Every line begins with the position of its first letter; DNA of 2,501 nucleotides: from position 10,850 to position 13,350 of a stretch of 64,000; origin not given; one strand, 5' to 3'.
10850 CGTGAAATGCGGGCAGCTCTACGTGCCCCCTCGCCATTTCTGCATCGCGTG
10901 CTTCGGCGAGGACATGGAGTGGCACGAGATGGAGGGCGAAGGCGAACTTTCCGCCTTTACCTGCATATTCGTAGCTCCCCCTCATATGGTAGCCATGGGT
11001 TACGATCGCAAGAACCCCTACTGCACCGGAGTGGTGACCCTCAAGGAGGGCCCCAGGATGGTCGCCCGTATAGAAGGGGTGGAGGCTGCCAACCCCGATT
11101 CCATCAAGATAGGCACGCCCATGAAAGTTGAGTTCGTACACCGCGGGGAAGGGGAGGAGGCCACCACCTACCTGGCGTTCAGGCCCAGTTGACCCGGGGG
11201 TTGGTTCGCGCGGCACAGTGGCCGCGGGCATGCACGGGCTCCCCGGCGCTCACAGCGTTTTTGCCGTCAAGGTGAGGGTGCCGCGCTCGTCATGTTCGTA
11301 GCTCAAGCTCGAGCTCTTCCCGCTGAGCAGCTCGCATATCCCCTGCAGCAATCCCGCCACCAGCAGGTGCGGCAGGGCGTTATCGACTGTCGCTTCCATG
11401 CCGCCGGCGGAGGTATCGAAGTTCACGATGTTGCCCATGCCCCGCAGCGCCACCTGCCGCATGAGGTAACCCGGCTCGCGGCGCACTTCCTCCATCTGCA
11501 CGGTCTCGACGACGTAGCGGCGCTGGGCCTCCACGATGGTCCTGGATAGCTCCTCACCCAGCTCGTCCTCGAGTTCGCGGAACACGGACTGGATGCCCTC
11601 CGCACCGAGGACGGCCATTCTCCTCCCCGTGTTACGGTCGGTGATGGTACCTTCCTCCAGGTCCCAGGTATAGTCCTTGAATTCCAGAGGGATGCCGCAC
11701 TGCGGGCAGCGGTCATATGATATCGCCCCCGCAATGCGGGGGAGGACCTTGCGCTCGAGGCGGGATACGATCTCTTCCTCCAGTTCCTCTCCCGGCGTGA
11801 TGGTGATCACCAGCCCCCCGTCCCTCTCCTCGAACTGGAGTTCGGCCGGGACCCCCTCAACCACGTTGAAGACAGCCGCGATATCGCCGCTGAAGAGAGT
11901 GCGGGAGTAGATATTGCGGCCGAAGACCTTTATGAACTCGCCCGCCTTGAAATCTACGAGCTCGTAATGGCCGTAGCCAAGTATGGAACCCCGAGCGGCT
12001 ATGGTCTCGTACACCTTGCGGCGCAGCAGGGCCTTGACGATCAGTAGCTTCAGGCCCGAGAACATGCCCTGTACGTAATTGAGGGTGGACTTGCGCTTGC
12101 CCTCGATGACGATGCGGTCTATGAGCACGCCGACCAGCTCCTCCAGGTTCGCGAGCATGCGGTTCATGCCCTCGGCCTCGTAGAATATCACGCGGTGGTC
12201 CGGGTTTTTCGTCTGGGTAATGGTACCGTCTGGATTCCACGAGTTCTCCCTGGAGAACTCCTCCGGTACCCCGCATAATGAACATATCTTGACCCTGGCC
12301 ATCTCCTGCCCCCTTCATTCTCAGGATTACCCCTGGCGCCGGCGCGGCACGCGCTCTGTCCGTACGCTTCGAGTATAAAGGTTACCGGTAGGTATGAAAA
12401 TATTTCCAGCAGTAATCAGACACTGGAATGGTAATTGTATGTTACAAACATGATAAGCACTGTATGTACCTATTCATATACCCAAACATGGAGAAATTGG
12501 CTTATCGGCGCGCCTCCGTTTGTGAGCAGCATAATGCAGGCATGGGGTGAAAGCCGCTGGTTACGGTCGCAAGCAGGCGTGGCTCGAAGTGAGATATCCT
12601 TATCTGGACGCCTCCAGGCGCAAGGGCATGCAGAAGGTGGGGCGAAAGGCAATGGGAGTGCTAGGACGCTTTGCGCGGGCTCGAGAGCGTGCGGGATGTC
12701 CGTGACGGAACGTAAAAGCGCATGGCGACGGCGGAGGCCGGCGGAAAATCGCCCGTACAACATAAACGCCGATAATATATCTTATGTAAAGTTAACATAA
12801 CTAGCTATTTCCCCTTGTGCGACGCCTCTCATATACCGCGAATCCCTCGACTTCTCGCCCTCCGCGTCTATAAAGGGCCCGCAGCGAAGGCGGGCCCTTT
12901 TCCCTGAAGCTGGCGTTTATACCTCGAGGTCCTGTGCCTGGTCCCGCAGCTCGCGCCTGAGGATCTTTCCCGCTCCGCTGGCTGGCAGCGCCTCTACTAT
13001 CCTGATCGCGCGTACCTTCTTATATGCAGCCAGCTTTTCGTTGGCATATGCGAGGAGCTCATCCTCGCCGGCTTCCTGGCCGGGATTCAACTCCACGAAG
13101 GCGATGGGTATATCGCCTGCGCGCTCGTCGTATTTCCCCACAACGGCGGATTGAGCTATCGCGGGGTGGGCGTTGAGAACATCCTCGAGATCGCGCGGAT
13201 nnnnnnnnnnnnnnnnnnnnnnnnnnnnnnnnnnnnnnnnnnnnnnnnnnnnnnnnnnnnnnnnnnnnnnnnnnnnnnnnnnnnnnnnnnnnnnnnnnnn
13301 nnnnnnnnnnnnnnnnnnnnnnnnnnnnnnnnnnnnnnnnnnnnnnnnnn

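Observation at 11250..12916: Internally duplicated Zn-ribbon protein of unknown function with a ~600-bp structured leader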

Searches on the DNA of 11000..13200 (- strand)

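Call 6: search_rna_families(source=window, start=11000, end=13200, threshold=evalue, max_evalue=10)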
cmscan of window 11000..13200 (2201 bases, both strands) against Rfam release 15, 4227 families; matches with E-value up to 10: 2.
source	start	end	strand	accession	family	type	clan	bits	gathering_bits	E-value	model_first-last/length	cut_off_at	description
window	11037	11167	+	RF01528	CC3513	Gene; sRNA;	-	17.9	40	2.5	1-176/176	no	caulobacter sRNA CC3513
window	11873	11885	-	RF03139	S4-Bacteroidia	Cis-reg; leader;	CL00119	16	34.7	3.9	1-34/34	no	S4-Bacteroidia ribosomal protein leader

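Call 45: search_rna_families(sources=[L074, L075, L083, L090, L091, L097, L113, L116, L119, L131, L135, L142, L085, L111, L087, L094, L112, L138, L079, L144], threshold=gathering)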
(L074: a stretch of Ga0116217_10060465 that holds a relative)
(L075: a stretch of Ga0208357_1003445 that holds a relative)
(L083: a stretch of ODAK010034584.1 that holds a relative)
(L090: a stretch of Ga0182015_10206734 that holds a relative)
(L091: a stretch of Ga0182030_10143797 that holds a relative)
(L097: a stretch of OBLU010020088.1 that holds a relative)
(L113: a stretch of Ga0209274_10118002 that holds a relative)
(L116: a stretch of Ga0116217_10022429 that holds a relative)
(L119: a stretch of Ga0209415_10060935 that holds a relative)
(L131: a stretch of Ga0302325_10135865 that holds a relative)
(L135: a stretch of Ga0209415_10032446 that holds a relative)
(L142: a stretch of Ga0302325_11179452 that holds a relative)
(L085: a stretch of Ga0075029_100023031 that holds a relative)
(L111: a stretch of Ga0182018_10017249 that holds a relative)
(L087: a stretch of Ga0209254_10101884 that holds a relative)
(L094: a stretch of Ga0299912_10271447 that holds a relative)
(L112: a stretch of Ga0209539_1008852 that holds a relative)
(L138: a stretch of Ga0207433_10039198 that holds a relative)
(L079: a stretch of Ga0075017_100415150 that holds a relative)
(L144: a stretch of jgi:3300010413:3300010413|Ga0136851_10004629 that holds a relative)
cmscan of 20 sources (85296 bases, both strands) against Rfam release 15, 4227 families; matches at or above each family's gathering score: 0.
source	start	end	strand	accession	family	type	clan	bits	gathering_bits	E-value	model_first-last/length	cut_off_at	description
